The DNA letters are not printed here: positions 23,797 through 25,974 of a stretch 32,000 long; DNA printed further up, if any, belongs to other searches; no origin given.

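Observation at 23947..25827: Intact protelomerase (hairpin-telomere resolvase) gene embedded between cpcT and mutS2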

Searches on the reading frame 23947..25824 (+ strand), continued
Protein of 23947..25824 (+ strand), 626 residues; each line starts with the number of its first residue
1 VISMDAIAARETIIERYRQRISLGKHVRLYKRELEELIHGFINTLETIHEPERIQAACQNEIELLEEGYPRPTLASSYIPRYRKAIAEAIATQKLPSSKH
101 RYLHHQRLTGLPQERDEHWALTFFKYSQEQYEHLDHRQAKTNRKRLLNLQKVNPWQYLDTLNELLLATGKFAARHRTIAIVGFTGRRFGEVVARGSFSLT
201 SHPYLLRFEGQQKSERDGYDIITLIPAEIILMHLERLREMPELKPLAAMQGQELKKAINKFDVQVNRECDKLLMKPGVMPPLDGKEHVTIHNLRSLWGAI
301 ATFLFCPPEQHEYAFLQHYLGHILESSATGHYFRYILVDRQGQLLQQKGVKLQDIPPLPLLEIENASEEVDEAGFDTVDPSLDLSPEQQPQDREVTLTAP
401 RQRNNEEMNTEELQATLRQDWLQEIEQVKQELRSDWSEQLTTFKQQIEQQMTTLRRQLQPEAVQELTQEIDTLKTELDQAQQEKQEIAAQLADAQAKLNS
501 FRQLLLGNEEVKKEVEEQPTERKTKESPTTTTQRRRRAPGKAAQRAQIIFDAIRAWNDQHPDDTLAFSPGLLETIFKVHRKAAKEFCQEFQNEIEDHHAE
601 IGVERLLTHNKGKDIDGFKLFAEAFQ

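Call 29: search_dna_similar(query=window:23947-25824:+, collection=plasmids, mode=protein, max_rows=30)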
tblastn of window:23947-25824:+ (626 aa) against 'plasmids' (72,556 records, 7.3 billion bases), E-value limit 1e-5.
Records with a match: 14; places in all: 16; records where one place covers at least 80% of the query: 0.
Best place of each record, by identity: <60% 14.
By first word of the organism name: Leptolyngbya 3; Gloeothece 2; Chondrocystis 2; Pseudomonas 2; Fischerella 2; Gloeocapsa 1; Gloeocapsopsis 1; Phaeobacter 1.
By predicted mobility (MOB-suite, as given by PLSDB): non-mobilizable 11; conjugative 2; mobilizable 1.
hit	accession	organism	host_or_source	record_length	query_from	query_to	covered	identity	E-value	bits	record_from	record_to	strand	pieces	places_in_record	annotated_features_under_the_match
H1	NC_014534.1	Gloeothece verrucosa PCC 7822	fresh water in rice field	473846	10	622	70%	50.7%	4e-115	464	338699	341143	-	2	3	protelomerase family protein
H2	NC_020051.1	Gloeocapsa sp. PCC 7428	-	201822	9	625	67%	45.3%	2e-78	375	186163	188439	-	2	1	protelomerase family protein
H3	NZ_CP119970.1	Gloeocapsopsis dulcis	Dried cell culture,Desert, underside of ...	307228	9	625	67%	45.0%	3e-77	371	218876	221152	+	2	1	telomere resolvase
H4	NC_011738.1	Gloeothece citriformis PCC 7424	-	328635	9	340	53%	30.8%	1e-35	151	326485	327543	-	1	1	protelomerase family protein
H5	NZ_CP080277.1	Phaeobacter piscinae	-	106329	4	337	53%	27.3%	3e-16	91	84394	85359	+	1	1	protelomerase family protein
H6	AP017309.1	Leptolyngbya sp. NIES-3755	-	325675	104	340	38%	26.8%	2e-11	75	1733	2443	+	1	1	hypothetical protein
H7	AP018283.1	Chondrocystis sp. NIES-4102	-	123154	96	339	39%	24.7%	3e-8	65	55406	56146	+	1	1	hypothetical protein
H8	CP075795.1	Pseudomonas aeruginosa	Homo sapiens,Cell culture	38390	145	322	28%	30.1%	5e-6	57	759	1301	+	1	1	hypothetical protein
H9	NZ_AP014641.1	Leptolyngbya boryana IAM M-101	-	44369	116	323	33%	25.6%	2e-6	59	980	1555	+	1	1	protelomerase family protein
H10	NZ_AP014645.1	Leptolyngbya boryana dg5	-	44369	116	323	33%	25.6%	2e-6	59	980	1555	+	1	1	protelomerase family protein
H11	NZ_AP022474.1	Pseudomonas monteilii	-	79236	145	300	25%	32.0%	8e-6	57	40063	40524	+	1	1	protelomerase family protein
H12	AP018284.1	Chondrocystis sp. NIES-4102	-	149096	163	339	28%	27.3%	3e-7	62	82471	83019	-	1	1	hypothetical protein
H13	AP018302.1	Fischerella sp. NIES-4106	-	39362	117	241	20%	31.8%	2e-6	59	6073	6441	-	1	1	hypothetical protein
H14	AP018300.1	Fischerella sp. NIES-4106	-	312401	117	267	24%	26.0%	7e-6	57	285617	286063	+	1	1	hypothetical protein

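Call 30: predict_structure(alignment_id=A1)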
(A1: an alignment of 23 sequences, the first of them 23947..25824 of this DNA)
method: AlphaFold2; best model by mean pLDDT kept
length: 626 residues; sequences in the alignment: 23
mean_pLDDT: 76.8   pTM: 0.49
mean pLDDT of the five models: 76.8, 75.9, 74.8, 74.0, 73.7
residues with pLDDT >= 90: 181; 70-90: 288; 50-70: 73; < 50: 84
segments of 3 or more residues with pLDDT < 50: 362-409, 507-538
pLDDT, mean of each block of 10 residues (from residue 1): 65 87 77 89 89 91 83 70 90 83 68 82 83 68 74 95 94 96 93 92 92 72 96 95 91 91 94 89 89 92 89 83 59 85 89 84 35 28 28 27 35 69 80 81 79 59 64 81 84 81 58 33 33 42 87 92 90 87 87 89 84 87 82
secondary structure, 60 per line:
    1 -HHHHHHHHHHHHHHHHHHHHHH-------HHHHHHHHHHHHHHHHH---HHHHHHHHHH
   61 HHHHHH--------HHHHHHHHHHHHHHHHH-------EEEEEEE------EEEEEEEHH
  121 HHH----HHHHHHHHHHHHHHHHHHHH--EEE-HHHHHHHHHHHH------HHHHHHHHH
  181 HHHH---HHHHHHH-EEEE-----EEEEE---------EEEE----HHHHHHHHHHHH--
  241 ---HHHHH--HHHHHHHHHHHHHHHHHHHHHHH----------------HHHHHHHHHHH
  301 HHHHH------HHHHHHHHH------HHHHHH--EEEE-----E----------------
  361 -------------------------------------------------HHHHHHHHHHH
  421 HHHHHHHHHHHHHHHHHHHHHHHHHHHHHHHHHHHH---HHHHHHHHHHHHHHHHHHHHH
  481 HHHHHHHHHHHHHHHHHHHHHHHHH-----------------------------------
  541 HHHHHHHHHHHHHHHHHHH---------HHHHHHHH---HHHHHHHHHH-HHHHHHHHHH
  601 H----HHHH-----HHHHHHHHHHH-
elements in order: H2-23 H31-47 H51-66 H75-91 E99-105 E112-118 H119-123 H128-147 E150-152 H154-165 H172-184 H188-194 E196-199 E205-209 E219-222 H227-238 H244-248 H251-273 H290-305 H312-320 H327-332 E335-338 H410-456 H460-505 H541-559 H569-576 H580-589 H591-601 H606-609 H615-625

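Call 32: get_annotated_region(hit=H1, flank=6000)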
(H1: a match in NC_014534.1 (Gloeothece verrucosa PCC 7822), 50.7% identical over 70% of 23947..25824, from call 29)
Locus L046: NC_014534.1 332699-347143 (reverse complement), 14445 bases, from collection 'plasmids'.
description: Gloeothece verrucosa PCC 7822 plasmid Cy782202, complete sequence
organism: Gloeothece verrucosa PCC 7822 (NCBI taxid 497965)
taxonomy: Bacteria; Cyanobacteriota; Cyanophyceae; Chroococcales; Aphanothecaceae; Gloeothece; Gloeothece verrucosa; Gloeothece verrucosa PCC 7822
host: -; source: fresh water in rice field; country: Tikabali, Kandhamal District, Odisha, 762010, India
typing (MOB-suite, as given by PLSDB): conjugative; relaxase MOBF; mating-pair formation MPF_T
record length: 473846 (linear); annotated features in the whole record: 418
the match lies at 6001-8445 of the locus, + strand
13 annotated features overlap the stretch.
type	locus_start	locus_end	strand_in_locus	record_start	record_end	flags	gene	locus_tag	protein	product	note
CDS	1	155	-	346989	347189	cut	-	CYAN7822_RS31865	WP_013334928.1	hypothetical protein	-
CDS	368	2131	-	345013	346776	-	-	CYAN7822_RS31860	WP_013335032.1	IS1634 family transposase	-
CDS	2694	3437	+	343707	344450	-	-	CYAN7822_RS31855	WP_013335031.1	SDR family NAD(P)-dependent oxidoreductase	-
CDS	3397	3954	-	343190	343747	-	-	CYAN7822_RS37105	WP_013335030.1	hypothetical protein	-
CDS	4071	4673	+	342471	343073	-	-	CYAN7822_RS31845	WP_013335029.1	hypothetical protein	-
CDS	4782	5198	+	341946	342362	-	-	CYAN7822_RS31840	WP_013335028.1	nucleotidyltransferase domain-containing protein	-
CDS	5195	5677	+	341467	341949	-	-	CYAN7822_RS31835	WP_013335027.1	hypothetical protein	-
CDS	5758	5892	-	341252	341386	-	-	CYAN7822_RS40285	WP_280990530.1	hypothetical protein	-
CDS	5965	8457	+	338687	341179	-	-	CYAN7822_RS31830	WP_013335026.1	protelomerase family protein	-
CDS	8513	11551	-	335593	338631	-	-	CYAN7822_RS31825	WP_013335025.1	DUF5906 domain-containing protein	-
CDS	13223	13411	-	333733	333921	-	-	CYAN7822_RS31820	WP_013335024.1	hypothetical protein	-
CDS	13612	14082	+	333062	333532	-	-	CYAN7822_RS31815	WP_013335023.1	hypothetical protein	-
CDS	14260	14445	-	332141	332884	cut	-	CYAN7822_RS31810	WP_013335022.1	hypothetical protein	-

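Call 33: get_annotated_region(hit=H4, flank=6000)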
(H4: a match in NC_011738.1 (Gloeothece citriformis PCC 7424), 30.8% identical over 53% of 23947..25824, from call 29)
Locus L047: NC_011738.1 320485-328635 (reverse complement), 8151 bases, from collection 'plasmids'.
description: Gloeothece citriformis PCC 7424 plasmid pP742401, complete sequence
organism: Gloeothece citriformis PCC 7424 (NCBI taxid 65393)
taxonomy: Bacteria; Cyanobacteriota; Cyanophyceae; Chroococcales; Aphanothecaceae; Gloeothece; Gloeothece citriformis; Gloeothece citriformis PCC 7424
host: -; source: -; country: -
typing (MOB-suite, as given by PLSDB): non-mobilizable; replicon rep_cluster_1573; mating-pair formation MPF_T
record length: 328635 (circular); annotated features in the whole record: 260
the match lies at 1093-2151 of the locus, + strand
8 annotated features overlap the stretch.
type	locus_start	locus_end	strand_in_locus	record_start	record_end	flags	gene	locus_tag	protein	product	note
CDS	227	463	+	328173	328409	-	-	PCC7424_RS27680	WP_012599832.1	hypothetical protein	-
CDS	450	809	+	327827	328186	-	-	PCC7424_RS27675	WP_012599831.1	type II toxin-antitoxin system PemK/MazF family toxin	-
CDS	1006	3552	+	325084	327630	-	-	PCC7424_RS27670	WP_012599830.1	protelomerase family protein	-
CDS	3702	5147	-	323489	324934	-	-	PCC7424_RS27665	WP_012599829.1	IS4 family transposase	-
CDS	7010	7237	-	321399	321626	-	-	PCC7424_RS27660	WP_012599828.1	hypothetical protein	-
CDS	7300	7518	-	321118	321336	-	-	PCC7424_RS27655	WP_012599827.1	hypothetical protein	-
CDS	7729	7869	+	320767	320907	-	-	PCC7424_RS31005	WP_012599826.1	hypothetical protein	-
CDS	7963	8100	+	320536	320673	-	-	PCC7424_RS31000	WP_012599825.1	hypothetical protein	-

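Call 39: fold_search(model_id=the predicted structure, library=pdb)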
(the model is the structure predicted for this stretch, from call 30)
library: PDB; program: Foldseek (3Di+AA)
matches with E <= 10: 101; with E <= 0.001: 8
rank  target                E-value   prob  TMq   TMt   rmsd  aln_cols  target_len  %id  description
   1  4dwp_A                6.0e-11  1.00  0.34  0.58   7.3       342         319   20  SeMet protelomerase tela covalently complexed with substrate DNA (released 2013-02-13)
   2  4e0p_A                6.0e-11  1.00  0.33  0.58   7.2       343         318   20  Protelomerase tela covalently complexed with substrate DNA (released 2013-02-13)
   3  4e10_A                6.9e-11  1.00  0.34  0.58   7.3       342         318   20  Protelomerase tela Y201A covalently complexed with substrate DNA (released 2013-02-13)
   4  4f41_A                7.6e-11  1.00  0.34  0.58   7.3       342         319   20  Protelomerase TelA mutant R255A complexed with CTTG hairpin DNA (released 2012-06-13)
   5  4f43_A                2.2e-10  1.00  0.33  0.57   7.1       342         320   20  Protelomerase TelA mutant R255A complexed with CAAG hairpin DNA (released 2012-06-13)
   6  4e0z_A                5.9e-10  1.00  0.34  0.58   7.1       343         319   20  Protelomerase tela R205A covalently complexed with substrate DNA (released 2013-02-13)
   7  2v6e_A                2.2e-09  1.00  0.28  0.32  17.7       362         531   15  protelomerase TelK complexed with substrate DNA (released 2007-10-02)
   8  8vs5                  1.9e-04  1.00  0.20  0.65   4.2       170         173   12  Structure of catalytic domain of telomere resolvase, ResT, from Borrelia garinii (released 2024-07-17)
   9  5jk0_D                1.4e-02  0.97  0.21  0.35  13.1       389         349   12  Crystal structure of XerH site-specific recombinase bound to difH substrate: pre-cleavage complex (released 2016-12-28)
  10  8v83_n                1.6e+00  0.04  0.08  0.12  19.8       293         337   11  60S ribosome biogenesis intermediate (Dbp10 pre-catalytic structure - Overall map) (released 2024-05-01)
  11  6emg_B                1.8e+00  0.12  0.12  0.27  19.0       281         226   12  Crystal structure of Rrp1 from Chaetomium thermophilum in space group P6322 (released 2017-12-27)
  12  5cwj                  2.1e+00  0.15  0.10  0.30  18.1       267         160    8  Crystal structure of de novo designed helical repeat protein DHR49 (released 2015-12-16)
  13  7w41                  2.9e+00  0.05  0.07  0.08  16.8       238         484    7  Crystal Structure of Human Gastrin Releasing Peptide Receptor in complex with the antagonist PD176252 (released 2023-02-22)
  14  8r3l_B                2.9e+00  0.01  0.06  0.05  24.3       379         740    9  Influenza A/H7N9 polymerase in pre-initiation state, intermediate conformation (I) with PB2-C(I), ENDO(T), and Pol II  (released 2024-02-21)
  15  7f8x_A                3.2e+00  0.02  0.09  0.11  26.0       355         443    9  Crystal structure of the cholecystokinin receptor CCKAR in complex with NN9056 (released 2021-12-29)
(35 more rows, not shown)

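Call 42: find_encoding_contigs(protein=P0001, flank=10000, max_places=2)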
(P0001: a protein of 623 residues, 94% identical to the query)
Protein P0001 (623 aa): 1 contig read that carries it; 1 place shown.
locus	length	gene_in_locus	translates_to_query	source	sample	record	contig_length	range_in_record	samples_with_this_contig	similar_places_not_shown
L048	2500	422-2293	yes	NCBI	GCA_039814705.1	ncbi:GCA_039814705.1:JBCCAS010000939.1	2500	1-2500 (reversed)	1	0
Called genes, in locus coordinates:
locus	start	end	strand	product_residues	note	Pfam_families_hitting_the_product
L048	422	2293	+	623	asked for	PF16684:ResT-TelK_cat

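Call 43: find_encoding_contigs(protein=P0002, flank=10000, max_places=2)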
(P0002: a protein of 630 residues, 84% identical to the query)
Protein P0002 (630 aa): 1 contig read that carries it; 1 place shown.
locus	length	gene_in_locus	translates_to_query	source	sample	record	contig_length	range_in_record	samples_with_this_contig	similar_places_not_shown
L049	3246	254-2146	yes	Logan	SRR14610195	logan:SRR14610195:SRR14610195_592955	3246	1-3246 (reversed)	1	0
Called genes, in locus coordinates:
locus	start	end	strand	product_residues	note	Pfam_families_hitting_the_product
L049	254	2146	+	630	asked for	PF16684:ResT-TelK_cat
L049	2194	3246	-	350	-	?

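Call 44: find_encoding_contigs(protein=P0003, flank=10000, max_places=2)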
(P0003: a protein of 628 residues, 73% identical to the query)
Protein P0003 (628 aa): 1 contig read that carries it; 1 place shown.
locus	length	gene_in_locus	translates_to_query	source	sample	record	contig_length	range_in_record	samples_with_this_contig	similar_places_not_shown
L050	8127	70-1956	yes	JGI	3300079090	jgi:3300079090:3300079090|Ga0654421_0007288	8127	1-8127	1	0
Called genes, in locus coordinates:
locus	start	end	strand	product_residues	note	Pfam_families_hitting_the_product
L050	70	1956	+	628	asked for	PF16684:ResT-TelK_cat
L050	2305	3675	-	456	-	PF05195:AMP_N, PF00557:Peptidase_M24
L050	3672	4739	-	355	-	PF00155:Aminotran_1_2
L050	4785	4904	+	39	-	-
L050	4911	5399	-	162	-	-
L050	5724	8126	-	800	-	?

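Call 78: search_dna_similar(query=window:23947-25824:+, collection=phages, mode=protein, max_rows=15)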
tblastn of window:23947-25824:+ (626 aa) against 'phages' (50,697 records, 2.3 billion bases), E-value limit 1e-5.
Records with a match: 2; places in all: 2; records where one place covers at least 80% of the query: 0.
Best place of each record, by identity: <60% 2.
By first word of the organism name: Vibrio 2.
By host as written in the record: Vibrio parahaemolyticus O3:K6 1; Vibrio parahaemolyticus 1.
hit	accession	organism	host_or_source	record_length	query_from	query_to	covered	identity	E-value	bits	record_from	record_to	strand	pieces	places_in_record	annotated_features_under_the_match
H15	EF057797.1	Vibrio phage VP882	Vibrio parahaemolyticus O3:K6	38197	184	322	22%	30.5%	3e-6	57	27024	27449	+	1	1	protelomerase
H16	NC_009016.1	Vibrio phage VP882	Vibrio parahaemolyticus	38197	184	322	22%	30.5%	3e-6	57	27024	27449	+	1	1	protelomerase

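Call 87: find_related_loci(query=A1, collection=viral_contigs, flank=10000)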
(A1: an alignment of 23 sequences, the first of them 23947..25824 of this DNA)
Query A1 (626 aa) in viral_contigs; peptide patterns used: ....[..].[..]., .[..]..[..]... (x = any residue, [..] = any of these).
35 stretches matched a pattern, but none encodes a relative of the query by tblastn (E <= 1e-3).

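Call 88: find_encoding_contigs(protein=P0107, flank=10000, max_places=2)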
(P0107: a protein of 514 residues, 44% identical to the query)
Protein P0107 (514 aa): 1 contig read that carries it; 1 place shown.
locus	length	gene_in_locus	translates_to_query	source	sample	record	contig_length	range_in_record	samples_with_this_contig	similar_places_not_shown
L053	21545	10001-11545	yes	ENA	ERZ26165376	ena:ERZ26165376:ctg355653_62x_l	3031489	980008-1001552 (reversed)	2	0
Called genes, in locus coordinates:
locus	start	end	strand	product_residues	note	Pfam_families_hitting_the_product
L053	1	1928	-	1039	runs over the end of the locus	PF00216:Bac_DNA_binding (faint)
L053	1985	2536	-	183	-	PF07176:DUF1400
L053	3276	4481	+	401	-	PF07690:MFS_1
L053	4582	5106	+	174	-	-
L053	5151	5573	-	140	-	PF00903:Glyoxalase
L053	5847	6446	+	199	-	PF17784:Sulfotransfer_4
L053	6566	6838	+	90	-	PF25539:Bestrophin_2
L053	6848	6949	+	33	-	-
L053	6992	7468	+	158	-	PF25539:Bestrophin_2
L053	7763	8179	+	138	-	-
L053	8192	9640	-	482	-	PF00154:RecA_N (faint), PF06745:ATPase, PF13191:AAA_16 (faint), PF01637:ATPase_2 (faint), PF13481:AAA_25, PF03796:DnaB_C, PF06745:ATPase, PF13401:AAA_22 (weak), +4 more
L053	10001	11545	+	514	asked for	PF16684:ResT-TelK_cat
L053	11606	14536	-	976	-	PF18083:PutA_N, PF01619:Pro_dh, PF00171:Aldedh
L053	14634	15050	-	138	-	PF00472:RF-1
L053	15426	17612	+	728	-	PF04851:ResIII (weak), PF00270:DEAD, PF00271:Helicase_C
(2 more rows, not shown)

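Call 89: find_encoding_contigs(protein=P0061, flank=10000, max_places=2)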
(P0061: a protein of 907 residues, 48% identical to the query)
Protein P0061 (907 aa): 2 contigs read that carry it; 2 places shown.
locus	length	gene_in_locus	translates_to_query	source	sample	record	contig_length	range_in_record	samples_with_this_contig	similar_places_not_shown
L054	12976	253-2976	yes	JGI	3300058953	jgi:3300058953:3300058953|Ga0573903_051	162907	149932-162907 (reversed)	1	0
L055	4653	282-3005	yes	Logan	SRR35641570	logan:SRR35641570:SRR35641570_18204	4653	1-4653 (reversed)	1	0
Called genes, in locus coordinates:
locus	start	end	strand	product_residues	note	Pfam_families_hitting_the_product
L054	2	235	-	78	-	?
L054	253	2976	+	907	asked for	PF16684:ResT-TelK_cat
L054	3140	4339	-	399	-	PF01609:DDE_Tnp_1, PF02281:Dimer_Tnp_Tn5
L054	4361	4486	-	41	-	PF14706:Tnp_DNA_bind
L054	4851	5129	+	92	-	PF04365:BrnT_toxin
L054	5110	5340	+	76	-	-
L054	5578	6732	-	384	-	PF01609:DDE_Tnp_1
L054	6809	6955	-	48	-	-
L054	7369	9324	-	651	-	-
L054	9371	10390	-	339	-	PF09976:TPR_21 (weak), PF12895:ANAPC3 (weak), PF13432:TPR_16, PF00515:TPR_1 (weak), PF13414:TPR_11 (weak), PF14559:TPR_19 (weak), PF07719:TPR_2 (weak), PF03703:bPH_2 (weak), +4 more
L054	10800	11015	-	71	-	PF14706:Tnp_DNA_bind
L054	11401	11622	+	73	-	PF21748:UPF0150 (weak), PF15919:HicB_lk_antitox (weak)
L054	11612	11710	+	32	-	PF07927:HicA_toxin (weak)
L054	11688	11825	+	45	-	PF07927:HicA_toxin (weak)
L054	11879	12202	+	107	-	-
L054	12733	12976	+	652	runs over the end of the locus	PF16684:ResT-TelK_cat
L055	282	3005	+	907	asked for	PF16684:ResT-TelK_cat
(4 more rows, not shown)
